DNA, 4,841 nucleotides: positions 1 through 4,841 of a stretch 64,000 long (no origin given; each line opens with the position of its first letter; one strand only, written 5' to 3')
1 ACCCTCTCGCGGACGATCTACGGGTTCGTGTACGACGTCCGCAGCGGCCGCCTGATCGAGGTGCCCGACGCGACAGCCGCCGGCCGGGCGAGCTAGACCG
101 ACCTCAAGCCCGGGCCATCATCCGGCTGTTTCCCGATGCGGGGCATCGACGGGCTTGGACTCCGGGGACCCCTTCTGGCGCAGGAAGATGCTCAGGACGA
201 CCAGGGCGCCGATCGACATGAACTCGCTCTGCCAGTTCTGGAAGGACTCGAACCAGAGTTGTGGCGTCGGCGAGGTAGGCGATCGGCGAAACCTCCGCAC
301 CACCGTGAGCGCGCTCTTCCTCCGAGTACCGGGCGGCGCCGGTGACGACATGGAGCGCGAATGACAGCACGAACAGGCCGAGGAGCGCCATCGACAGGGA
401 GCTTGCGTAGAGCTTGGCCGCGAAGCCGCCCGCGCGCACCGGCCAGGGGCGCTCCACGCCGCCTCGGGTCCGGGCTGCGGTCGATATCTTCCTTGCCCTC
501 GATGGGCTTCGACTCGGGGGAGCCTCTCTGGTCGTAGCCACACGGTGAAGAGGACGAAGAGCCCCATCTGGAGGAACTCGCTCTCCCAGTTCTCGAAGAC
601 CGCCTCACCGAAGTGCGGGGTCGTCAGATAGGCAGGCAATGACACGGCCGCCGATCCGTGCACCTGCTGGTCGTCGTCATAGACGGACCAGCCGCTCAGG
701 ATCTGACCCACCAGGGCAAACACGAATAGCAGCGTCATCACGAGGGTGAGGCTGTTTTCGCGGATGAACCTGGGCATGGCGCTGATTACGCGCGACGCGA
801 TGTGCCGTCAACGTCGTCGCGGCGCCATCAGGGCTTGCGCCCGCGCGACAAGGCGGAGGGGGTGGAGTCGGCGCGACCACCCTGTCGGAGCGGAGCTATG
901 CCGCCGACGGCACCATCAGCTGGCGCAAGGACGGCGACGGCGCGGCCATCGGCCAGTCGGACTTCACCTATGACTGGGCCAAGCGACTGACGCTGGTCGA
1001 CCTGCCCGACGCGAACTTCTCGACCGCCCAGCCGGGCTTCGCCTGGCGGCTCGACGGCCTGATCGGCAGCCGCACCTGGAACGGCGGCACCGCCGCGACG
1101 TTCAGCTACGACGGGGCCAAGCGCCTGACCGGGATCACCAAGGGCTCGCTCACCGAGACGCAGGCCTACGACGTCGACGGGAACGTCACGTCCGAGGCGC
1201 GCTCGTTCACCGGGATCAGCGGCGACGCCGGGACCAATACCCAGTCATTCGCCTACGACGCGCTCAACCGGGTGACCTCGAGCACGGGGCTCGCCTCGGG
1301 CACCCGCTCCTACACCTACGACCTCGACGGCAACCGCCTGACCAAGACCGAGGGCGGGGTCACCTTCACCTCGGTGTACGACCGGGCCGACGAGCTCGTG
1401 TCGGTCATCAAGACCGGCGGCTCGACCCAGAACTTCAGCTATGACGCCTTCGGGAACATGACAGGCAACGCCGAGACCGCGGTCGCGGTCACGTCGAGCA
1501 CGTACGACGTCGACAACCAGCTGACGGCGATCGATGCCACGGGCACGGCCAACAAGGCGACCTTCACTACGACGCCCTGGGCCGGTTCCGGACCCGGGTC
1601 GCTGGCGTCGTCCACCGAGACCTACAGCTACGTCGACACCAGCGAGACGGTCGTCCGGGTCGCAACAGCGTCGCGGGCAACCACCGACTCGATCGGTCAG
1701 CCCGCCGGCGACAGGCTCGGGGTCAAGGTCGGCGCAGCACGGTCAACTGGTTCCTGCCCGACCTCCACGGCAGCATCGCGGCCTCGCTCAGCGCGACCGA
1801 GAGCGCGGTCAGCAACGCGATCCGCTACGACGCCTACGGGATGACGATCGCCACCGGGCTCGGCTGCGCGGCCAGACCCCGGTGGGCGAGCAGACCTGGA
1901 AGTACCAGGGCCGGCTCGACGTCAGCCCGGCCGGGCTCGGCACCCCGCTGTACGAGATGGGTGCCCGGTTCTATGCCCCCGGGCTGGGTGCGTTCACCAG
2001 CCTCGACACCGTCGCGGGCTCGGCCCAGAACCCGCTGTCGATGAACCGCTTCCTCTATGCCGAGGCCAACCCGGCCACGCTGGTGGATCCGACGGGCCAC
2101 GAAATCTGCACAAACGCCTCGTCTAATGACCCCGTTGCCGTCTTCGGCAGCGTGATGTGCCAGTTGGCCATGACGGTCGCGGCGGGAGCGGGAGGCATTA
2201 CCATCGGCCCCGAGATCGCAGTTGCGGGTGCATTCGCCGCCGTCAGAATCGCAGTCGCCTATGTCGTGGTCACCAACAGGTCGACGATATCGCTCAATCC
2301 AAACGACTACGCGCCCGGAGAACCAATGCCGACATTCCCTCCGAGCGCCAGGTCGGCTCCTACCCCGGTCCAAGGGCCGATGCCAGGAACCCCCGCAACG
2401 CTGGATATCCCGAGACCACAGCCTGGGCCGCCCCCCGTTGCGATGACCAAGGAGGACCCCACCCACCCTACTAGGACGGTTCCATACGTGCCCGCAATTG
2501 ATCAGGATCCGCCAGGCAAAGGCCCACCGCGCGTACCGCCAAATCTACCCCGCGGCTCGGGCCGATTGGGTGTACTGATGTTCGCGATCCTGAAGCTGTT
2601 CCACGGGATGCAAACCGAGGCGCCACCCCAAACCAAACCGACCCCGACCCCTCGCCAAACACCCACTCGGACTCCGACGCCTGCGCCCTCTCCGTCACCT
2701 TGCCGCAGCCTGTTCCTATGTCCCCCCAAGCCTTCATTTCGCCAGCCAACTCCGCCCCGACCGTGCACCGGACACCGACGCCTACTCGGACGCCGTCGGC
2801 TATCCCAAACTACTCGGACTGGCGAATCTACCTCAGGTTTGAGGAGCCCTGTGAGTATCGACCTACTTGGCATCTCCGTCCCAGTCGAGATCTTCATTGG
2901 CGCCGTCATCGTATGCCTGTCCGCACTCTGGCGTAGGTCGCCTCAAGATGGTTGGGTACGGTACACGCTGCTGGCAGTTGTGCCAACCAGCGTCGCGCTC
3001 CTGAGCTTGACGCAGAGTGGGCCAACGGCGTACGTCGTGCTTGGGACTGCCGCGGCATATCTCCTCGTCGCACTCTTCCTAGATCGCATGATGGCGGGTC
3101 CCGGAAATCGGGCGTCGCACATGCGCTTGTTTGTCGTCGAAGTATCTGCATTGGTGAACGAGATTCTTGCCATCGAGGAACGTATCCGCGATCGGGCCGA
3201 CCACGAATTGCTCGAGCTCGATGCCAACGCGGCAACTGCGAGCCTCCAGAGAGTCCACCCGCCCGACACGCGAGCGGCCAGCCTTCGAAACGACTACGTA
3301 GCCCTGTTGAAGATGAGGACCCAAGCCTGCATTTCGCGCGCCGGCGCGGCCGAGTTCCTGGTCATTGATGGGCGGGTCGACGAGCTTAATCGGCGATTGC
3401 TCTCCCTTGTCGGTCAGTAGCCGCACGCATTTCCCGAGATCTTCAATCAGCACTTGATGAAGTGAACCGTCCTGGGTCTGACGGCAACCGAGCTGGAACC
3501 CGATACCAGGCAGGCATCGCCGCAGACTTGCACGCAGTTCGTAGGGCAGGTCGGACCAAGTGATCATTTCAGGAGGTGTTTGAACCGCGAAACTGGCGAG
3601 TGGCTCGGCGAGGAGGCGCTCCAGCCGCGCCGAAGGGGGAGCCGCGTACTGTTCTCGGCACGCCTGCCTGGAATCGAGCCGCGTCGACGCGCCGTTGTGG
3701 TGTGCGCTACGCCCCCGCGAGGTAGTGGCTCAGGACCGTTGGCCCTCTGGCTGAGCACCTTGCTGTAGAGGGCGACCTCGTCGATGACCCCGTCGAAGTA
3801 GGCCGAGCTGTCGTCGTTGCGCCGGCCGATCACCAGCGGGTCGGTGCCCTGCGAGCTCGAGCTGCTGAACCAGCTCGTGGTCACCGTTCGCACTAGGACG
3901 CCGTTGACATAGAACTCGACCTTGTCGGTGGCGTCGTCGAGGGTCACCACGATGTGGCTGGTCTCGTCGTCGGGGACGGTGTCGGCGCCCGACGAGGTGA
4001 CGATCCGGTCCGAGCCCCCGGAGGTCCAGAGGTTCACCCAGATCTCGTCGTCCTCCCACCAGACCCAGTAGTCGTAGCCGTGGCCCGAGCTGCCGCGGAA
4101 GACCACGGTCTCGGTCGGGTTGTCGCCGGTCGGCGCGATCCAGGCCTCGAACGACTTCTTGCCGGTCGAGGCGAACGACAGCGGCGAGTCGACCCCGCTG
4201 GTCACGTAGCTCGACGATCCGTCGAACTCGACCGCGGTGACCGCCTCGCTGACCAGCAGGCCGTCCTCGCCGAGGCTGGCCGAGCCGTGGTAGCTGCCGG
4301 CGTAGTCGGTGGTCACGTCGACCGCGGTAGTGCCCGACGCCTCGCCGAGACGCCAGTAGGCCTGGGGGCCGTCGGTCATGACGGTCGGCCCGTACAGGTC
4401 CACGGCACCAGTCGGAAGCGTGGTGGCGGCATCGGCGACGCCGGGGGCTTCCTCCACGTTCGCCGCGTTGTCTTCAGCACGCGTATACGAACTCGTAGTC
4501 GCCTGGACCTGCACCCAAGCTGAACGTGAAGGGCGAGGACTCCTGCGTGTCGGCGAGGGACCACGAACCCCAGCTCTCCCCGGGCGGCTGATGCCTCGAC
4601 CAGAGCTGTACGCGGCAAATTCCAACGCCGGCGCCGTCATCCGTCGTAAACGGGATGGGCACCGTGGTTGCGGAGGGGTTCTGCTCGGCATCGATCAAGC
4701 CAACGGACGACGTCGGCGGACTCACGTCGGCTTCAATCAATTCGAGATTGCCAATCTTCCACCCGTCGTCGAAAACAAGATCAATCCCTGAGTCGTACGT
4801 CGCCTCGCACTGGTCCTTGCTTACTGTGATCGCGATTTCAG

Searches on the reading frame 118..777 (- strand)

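Call 64: search_protein_families(library=pfam, proteins=[window:118-777:-], max_evalue=0.01)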
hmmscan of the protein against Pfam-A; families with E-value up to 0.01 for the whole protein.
window:118-777:- (219 aa): 1 family
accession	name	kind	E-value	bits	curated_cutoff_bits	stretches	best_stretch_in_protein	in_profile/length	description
PF20554.3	DUF6766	-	7.7e-57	192.5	27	2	1-82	1-82/221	Domain of unknown function (DUF6766)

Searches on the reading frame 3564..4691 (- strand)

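Call 64: search_protein_families(library=pfam, proteins=[window:3564-4691:-], max_evalue=0.01)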
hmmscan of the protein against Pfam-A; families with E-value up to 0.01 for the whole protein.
window:3564-4691:- (375 aa): 2 families
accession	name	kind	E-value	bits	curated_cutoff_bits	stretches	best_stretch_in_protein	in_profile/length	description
PF13385.13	Laminin_G_3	-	2.2e-25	90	27.6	1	157-315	1-147/151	Concanavalin A-like lectin/glucanases superfamily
PF22925.3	TS_C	-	0.0041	17.2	27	1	232-315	120-201/202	Trans-sialidase, C-terminal domain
